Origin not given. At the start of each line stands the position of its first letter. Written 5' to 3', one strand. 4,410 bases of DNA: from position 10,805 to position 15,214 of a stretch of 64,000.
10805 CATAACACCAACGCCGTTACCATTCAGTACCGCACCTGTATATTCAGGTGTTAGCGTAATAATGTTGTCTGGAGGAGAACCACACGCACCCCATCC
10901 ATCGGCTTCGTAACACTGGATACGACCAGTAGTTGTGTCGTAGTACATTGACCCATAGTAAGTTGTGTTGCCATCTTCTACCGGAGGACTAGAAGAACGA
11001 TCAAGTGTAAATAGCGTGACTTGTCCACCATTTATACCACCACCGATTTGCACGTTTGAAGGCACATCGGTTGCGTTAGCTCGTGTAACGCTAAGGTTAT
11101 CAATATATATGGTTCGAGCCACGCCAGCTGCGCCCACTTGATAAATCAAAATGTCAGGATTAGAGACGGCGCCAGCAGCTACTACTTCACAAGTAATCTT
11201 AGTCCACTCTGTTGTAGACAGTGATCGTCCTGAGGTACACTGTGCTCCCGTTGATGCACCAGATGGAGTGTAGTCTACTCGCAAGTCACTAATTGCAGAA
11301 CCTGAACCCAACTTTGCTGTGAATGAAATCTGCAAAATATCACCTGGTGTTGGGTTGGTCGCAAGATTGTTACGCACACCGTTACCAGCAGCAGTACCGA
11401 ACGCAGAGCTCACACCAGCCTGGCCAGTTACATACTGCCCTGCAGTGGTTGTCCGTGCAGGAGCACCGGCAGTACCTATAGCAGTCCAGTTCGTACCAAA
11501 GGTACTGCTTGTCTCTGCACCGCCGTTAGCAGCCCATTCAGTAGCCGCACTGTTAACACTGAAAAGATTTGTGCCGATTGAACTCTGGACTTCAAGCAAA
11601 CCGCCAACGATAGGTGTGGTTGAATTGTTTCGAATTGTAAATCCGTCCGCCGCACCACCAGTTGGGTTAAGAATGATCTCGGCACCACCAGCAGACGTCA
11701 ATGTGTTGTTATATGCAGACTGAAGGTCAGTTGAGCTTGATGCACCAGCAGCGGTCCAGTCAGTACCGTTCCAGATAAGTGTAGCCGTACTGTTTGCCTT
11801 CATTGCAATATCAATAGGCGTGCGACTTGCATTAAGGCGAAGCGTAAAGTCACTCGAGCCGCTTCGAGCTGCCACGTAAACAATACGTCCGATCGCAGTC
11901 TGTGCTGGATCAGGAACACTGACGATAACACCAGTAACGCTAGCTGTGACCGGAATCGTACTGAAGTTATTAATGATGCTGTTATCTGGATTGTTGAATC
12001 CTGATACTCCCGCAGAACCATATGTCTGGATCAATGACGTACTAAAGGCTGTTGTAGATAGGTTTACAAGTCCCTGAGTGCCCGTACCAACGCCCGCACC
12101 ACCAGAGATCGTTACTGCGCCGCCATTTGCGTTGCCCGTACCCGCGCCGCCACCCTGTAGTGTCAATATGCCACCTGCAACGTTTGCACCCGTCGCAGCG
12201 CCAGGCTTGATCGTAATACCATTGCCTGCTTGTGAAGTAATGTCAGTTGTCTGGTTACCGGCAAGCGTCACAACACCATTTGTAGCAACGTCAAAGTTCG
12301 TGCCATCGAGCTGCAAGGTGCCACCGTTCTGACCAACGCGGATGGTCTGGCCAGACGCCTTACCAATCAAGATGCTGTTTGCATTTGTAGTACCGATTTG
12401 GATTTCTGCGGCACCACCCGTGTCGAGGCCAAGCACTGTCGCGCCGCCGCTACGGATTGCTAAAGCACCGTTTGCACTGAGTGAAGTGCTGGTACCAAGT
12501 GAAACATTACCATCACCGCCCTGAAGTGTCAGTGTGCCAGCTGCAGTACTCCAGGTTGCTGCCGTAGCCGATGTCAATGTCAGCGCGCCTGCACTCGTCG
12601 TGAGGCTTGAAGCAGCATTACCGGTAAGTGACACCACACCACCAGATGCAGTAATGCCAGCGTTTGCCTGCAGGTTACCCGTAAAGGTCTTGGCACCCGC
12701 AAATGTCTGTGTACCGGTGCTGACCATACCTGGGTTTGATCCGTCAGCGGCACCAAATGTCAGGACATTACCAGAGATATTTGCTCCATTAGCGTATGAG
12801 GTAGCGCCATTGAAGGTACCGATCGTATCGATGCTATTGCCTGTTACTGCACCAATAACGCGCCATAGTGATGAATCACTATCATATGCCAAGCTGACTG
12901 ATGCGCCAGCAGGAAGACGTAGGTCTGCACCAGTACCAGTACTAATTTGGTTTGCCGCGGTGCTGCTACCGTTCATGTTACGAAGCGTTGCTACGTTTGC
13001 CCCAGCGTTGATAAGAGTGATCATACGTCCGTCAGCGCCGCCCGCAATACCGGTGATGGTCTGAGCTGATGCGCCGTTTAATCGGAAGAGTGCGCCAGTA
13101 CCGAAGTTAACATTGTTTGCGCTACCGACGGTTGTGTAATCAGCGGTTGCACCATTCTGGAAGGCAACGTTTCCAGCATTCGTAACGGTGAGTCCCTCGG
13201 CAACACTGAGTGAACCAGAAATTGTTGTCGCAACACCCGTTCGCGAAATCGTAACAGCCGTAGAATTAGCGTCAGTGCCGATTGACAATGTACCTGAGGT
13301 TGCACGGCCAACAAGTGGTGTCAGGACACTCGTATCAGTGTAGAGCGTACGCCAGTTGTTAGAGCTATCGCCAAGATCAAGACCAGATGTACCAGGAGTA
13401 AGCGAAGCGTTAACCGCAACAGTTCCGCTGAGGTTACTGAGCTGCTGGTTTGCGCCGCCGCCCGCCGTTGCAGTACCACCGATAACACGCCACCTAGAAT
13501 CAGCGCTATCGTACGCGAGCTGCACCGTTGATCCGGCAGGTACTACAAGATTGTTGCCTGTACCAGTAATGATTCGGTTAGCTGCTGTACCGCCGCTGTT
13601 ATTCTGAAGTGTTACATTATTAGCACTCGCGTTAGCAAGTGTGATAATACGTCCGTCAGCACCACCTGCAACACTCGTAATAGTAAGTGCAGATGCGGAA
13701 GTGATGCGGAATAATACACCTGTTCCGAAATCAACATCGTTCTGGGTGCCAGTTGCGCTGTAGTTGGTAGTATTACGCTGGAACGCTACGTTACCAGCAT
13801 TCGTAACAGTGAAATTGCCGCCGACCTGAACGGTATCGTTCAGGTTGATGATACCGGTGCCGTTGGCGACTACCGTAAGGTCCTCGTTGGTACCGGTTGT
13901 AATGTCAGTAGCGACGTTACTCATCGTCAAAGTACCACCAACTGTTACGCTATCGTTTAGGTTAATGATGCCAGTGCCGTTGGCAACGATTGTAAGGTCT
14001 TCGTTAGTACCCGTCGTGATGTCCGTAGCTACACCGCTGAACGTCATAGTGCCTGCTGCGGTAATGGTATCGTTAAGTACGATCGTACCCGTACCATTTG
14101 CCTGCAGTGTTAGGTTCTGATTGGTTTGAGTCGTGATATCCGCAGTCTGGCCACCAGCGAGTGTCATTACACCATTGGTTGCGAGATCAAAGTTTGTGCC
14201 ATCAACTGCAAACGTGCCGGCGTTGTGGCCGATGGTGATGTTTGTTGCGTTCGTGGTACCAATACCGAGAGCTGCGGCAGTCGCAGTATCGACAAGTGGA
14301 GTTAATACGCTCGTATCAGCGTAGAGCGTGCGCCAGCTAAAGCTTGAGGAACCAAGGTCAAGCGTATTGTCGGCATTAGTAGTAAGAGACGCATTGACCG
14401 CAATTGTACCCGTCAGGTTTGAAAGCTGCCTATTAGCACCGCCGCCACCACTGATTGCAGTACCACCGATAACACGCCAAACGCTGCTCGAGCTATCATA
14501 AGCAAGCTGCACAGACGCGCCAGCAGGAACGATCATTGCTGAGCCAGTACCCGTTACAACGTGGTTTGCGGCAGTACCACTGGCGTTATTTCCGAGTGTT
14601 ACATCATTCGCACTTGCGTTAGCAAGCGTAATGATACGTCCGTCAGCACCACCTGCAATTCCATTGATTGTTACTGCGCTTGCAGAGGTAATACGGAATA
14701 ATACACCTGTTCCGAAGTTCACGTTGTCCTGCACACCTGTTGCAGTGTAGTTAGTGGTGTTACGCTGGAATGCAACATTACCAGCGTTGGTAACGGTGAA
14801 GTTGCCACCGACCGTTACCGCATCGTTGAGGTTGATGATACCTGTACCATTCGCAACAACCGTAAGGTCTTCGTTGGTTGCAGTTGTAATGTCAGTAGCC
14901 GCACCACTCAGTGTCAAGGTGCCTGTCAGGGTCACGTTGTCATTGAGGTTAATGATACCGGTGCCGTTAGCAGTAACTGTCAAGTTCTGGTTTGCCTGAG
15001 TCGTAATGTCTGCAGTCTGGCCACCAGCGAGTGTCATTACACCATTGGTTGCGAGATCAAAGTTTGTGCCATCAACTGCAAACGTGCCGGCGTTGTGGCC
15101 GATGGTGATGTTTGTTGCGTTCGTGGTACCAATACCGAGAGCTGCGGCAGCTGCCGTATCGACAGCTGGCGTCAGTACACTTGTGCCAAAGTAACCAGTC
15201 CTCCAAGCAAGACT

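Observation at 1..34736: About 33 kb island of giant surface proteins organised as a duplicated fibre->Kelch cassette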

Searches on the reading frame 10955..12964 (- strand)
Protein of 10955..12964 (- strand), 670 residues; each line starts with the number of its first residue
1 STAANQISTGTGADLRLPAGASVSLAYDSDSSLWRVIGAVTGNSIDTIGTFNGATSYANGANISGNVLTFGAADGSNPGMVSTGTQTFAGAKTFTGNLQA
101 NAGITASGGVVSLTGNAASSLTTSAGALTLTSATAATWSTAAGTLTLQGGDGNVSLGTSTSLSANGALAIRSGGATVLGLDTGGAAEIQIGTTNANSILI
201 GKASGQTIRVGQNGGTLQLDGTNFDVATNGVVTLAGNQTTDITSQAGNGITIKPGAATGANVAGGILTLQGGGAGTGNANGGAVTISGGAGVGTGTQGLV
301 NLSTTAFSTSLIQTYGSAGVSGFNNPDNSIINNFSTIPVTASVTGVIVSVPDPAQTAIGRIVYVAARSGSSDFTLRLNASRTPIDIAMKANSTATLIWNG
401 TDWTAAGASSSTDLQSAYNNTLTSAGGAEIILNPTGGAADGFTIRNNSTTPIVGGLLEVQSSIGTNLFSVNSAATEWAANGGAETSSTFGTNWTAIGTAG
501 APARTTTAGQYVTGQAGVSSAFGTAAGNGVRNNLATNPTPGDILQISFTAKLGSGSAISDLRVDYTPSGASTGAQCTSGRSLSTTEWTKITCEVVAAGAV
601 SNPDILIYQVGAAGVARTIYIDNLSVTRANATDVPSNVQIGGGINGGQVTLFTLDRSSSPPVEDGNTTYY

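Call 100: search_protein_families(library=pfam, proteins=[window:10955-12964:-], max_evalue=0.01)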
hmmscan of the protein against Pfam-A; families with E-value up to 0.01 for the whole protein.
window:10955-12964:- (670 aa): 0 families

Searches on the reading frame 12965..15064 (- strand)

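Call 100: search_protein_families(library=pfam, proteins=[window:12965-15064:-], max_evalue=0.01)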
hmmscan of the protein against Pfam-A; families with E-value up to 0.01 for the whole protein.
window:12965-15064:- (700 aa): 1 family
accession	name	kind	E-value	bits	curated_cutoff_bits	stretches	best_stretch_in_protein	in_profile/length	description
PF21308.3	C3_CUB2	-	6.3e-06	26.2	26.7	0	384-404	28-48/62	Complement component 3, CUB domain, second segment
